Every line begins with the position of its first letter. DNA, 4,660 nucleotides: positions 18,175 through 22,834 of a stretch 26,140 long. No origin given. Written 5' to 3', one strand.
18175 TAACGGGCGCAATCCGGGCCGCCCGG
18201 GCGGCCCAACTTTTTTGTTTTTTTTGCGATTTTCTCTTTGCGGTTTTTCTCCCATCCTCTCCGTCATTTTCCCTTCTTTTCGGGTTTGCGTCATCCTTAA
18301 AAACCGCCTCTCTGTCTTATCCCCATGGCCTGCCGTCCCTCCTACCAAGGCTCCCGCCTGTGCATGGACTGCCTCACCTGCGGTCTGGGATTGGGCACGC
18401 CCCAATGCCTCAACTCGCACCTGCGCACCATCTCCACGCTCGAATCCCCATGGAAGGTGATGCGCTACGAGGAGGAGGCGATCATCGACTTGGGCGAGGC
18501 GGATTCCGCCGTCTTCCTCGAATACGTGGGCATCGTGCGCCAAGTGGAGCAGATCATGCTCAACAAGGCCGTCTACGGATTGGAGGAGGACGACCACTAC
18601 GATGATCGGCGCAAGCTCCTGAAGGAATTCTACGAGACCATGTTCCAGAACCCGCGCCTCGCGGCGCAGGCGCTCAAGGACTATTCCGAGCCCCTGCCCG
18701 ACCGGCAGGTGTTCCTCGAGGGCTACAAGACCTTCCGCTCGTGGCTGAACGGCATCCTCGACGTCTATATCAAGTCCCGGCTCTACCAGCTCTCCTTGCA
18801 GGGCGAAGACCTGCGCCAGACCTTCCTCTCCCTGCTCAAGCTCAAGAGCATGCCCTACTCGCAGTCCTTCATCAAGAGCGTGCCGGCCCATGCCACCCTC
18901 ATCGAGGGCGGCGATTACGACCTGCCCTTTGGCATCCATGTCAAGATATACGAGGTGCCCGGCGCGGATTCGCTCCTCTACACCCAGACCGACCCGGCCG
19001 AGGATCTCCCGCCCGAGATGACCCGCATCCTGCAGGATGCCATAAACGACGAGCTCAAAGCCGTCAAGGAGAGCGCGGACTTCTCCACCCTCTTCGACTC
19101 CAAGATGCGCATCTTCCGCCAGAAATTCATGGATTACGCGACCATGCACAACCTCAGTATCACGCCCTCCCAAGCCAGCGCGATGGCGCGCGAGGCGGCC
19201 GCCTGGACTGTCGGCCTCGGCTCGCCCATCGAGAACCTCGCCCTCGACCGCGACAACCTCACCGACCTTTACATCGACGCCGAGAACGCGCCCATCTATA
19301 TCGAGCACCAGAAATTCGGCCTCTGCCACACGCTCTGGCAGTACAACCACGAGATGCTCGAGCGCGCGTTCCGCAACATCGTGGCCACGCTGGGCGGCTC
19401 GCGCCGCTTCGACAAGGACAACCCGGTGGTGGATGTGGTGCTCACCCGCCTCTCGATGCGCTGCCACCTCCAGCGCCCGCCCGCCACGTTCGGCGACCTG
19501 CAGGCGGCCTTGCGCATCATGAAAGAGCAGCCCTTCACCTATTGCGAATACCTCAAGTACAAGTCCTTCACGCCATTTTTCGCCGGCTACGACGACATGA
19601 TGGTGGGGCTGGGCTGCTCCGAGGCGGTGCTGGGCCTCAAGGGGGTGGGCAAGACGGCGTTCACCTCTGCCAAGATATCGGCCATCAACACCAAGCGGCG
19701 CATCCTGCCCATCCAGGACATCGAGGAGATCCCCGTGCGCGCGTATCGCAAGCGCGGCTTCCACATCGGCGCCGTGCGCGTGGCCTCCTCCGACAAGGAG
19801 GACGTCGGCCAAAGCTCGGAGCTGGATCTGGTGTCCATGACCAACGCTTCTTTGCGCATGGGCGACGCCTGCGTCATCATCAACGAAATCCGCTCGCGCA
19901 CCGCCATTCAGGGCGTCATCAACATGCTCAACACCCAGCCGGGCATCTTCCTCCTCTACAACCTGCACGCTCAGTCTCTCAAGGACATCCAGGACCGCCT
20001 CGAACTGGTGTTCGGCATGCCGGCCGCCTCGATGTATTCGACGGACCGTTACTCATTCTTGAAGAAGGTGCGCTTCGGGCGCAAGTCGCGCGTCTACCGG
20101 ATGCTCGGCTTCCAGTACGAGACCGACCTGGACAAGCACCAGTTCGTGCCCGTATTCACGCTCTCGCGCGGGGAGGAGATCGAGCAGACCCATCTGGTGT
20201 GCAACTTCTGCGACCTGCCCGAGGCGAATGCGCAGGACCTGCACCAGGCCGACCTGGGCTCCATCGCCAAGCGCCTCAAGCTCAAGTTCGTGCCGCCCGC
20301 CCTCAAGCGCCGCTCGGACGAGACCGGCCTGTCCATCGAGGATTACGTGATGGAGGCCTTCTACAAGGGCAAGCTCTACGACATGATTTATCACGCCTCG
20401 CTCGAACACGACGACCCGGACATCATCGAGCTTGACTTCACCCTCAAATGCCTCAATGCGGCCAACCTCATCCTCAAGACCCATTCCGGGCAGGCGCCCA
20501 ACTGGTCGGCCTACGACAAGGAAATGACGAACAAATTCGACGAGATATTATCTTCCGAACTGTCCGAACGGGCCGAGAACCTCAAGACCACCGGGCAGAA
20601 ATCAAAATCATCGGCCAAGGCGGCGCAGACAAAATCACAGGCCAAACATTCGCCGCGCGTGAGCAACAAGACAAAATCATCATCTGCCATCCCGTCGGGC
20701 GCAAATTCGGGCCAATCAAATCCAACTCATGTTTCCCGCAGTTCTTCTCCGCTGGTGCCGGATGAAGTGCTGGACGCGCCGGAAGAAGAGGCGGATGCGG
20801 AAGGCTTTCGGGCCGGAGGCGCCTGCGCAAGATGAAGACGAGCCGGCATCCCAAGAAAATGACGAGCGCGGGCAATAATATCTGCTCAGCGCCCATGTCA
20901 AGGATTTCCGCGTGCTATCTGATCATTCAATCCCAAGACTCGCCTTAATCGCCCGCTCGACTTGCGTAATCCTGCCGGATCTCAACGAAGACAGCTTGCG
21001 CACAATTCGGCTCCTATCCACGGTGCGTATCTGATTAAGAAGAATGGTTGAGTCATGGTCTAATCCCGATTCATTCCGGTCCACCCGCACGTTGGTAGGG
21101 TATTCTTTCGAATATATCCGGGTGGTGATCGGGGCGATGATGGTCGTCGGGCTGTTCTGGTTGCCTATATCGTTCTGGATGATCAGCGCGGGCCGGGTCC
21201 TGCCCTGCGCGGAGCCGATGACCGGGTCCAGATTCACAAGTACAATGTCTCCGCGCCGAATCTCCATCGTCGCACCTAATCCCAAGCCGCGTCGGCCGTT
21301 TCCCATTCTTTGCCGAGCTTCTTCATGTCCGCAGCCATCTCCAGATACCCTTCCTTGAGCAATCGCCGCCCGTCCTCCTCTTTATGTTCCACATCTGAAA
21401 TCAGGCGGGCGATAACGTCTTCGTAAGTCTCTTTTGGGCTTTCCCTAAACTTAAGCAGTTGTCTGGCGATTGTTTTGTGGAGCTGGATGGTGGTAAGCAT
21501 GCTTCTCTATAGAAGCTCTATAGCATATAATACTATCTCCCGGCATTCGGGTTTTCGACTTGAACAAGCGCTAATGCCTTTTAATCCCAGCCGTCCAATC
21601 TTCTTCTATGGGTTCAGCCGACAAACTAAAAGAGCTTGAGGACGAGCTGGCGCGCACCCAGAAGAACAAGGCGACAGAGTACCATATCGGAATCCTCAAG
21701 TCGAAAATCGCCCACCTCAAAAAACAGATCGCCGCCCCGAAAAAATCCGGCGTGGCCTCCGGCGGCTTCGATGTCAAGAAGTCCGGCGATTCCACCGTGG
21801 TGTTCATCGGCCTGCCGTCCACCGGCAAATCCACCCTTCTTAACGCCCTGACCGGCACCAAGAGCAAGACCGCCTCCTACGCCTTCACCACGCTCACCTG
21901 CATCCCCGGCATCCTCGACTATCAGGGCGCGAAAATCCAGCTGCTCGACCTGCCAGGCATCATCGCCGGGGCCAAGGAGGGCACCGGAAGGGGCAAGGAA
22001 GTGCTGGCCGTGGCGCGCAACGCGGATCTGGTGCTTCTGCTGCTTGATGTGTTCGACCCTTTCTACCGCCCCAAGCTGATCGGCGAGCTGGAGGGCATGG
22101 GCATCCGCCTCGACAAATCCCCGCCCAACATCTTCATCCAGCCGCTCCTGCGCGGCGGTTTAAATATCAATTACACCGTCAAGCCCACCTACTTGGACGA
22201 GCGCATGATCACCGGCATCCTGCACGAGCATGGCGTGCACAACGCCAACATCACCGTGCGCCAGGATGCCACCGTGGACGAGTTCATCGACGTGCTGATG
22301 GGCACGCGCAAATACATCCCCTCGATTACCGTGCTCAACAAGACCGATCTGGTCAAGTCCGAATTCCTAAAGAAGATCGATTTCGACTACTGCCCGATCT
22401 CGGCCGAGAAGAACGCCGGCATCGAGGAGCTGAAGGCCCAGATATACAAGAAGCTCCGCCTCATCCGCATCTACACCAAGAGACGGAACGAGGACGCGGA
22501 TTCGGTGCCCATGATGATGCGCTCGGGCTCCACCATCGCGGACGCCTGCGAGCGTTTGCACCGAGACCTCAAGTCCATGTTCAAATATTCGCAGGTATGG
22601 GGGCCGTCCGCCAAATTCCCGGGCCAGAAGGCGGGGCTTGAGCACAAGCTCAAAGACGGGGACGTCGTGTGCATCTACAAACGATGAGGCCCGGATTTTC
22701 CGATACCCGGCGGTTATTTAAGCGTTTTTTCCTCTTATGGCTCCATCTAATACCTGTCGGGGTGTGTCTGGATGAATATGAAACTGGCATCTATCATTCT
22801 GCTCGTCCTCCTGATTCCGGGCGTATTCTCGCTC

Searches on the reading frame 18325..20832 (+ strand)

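Call 69: search_protein_families(library=pfam, proteins=[window:18325-20832:+], max_evalue=0.001)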
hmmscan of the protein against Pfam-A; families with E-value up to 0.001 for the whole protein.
window:18325-20832:+ (836 aa): 1 family
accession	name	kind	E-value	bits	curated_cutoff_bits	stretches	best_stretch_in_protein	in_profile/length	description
PF00437.27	T2SSE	-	2.6e-05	23.5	24.9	1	370-561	84-257/370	Type II/IV secretion system protein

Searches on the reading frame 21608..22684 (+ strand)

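Call 69: search_protein_families(library=pfam, proteins=[window:21608-22684:+], max_evalue=0.001)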
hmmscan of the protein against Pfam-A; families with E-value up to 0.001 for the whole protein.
window:21608-22684:+ (359 aa): 7 families
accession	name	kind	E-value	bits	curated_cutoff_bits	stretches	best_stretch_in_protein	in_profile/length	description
PF16897.10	MMR_HSR1_Xtn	-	2.5e-33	114.7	35.2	1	182-285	1-106/106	C-terminal region of MMR_HSR1 domain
PF01926.29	MMR_HSR1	-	3.1e-23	82.5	21.9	1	63-149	1-85/113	50S ribosome-binding GTPase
PF02824.27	TGS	-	3.1e-14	53.2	22.2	1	286-357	1-59/60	TGS domain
PF02421.24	FeoB_N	-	1.7e-12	47.6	27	1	63-119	2-58/156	Ferrous iron transport protein B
PF00350.29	Dynamin_N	-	3.9e-07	30.7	27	0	64-85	1-22/168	Dynamin family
PF03193.22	RsgA_GTPase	-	2e-05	24.9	30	0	61-86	106-132/174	RsgA GTPase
PF09439.16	SRPRB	-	0.0004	20.3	25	1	62-117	4-55/178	Signal recognition particle receptor beta subunit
